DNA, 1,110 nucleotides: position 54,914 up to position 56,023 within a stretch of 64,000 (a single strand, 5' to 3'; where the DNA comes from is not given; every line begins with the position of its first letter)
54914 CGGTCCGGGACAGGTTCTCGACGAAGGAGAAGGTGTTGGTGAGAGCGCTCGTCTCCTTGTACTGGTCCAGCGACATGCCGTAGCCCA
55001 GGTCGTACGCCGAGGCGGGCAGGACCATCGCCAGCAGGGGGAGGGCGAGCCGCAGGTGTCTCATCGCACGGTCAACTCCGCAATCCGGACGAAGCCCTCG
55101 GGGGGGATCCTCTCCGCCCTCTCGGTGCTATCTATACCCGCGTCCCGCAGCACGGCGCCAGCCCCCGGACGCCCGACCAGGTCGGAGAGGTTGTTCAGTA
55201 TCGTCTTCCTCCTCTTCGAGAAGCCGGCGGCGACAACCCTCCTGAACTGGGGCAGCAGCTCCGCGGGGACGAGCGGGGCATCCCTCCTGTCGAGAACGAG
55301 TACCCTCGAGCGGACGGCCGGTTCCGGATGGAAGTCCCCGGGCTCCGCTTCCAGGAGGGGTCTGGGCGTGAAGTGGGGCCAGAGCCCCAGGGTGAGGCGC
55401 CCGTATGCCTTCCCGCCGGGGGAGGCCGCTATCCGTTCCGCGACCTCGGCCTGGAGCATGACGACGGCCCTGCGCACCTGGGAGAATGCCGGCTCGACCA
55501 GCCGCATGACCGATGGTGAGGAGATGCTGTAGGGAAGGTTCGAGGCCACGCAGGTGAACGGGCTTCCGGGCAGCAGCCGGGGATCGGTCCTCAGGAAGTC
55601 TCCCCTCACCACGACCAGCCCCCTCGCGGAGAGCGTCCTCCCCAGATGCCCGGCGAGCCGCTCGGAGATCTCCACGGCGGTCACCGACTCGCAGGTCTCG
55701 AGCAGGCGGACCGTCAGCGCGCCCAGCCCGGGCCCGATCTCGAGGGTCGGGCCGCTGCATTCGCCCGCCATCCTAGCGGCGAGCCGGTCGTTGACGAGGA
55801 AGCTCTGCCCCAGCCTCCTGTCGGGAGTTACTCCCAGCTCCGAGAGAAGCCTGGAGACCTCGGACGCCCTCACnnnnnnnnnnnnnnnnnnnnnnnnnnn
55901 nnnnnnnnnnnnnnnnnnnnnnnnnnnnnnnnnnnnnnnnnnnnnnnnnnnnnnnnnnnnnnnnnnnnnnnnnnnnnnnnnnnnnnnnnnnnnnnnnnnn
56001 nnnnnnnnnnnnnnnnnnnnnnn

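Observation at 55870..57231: Single-polypeptide fusion of TatD hydrolase and the TatD-associated radical SAM domain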

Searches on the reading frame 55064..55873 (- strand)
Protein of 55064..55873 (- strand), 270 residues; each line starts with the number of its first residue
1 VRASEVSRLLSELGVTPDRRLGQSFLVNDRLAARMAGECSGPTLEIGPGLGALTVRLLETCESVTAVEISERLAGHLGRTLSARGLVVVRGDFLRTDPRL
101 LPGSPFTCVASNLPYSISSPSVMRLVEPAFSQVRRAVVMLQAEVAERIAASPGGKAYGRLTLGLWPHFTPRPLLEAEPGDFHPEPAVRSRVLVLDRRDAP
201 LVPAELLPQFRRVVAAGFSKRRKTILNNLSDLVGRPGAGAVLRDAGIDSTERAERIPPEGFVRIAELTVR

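Call 49: search_protein_families(library=ncbifam, proteins=[window:55064-55873:-], max_evalue=0.00001)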
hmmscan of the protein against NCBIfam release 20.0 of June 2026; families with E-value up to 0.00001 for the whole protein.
window:55064-55873:- (270 aa): 16 families
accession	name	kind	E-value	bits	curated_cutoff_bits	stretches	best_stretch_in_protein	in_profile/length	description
TIGR00755.1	ksgA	equivalog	2.2e-54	184.5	171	1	16-266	2-254/256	16S rRNA (adenine(1518)-N(6)/adenine(1519)-N(6))-dimethyltransferase RsmA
NF000499.2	Erm23S_rRNA_broad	equivalog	8.2e-42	143.3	212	1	22-265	2-241/244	23S ribosomal RNA methyltransferase Erm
NF011486.0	PRK14896.1-1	equivalog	5.3e-34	117.6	450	1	9-268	14-276/284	16S ribosomal RNA methyltransferase A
NF000337.1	erm_SHROVE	exception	5.1e-28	98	320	1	19-264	4-246/248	ErmE/ErmH/ErmO/ErmR family 23S rRNA (adenine(2058)-N(6))-methyltransferase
NF042988.1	Erm46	exception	1.2e-23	83.8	503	1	20-242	10-225/255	23S rRNA (adenine(2058)-N(6))-methyltransferase Erm(46)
NF042938.1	Erm55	exception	2.4e-22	79.2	525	1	20-225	10-208/270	23S rRNA (adenine(2058)-N(6))-methyltransferase Erm(55)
NF012218.0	erm_38_23S_MT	exception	1.7e-20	73.3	800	1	20-247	10-237/386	23S rRNA (adenine(2058)-N(6))-methyltransferase Erm(38)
NF000047.1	ErmV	exception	1.7e-16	60.4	500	1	2-267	3-256/259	23S rRNA (adenine(2058)-N(6))-methyltransferase Erm(V)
NF000087.1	ErmO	exception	2.9e-15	56.4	450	1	19-266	9-255/259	23S rRNA (adenine(2058)-N(6))-methyltransferase Erm(O)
NF000024.1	ErmS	exception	4.5e-15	55.8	675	1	19-256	61-297/319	23S rRNA (adenine(2058)-N(6))-methyltransferase Erm(S)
NF012223.0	erm_F_23S_MT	exception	3.9e-11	42.8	575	1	42-197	36-185/266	23S rRNA (adenine(2058)-N(6))-methyltransferase Erm(F)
NF000468.1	Erm37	exception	3.9e-10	40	350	1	42-198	35-172/179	23S rRNA (adenine(2058)-N(6))-methyltransferase Erm(37)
NF000077.1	Erm42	exception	1.9e-07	30.6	600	1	43-185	44-180/303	23S rRNA (adenine(2058)-N(6))-methyltransferase Erm(42)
NF000058.2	Erm41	exception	6.3e-07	29.5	350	1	26-197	14-173/173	23S rRNA (adenine(2058)-N(6))-methyltransferase Erm(41)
NF012222.1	erm_A_23S_MT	exception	2.5e-06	27.2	475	1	44-206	35-187/243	23S rRNA (adenine(2058)-N(6))-methyltransferase Erm(A)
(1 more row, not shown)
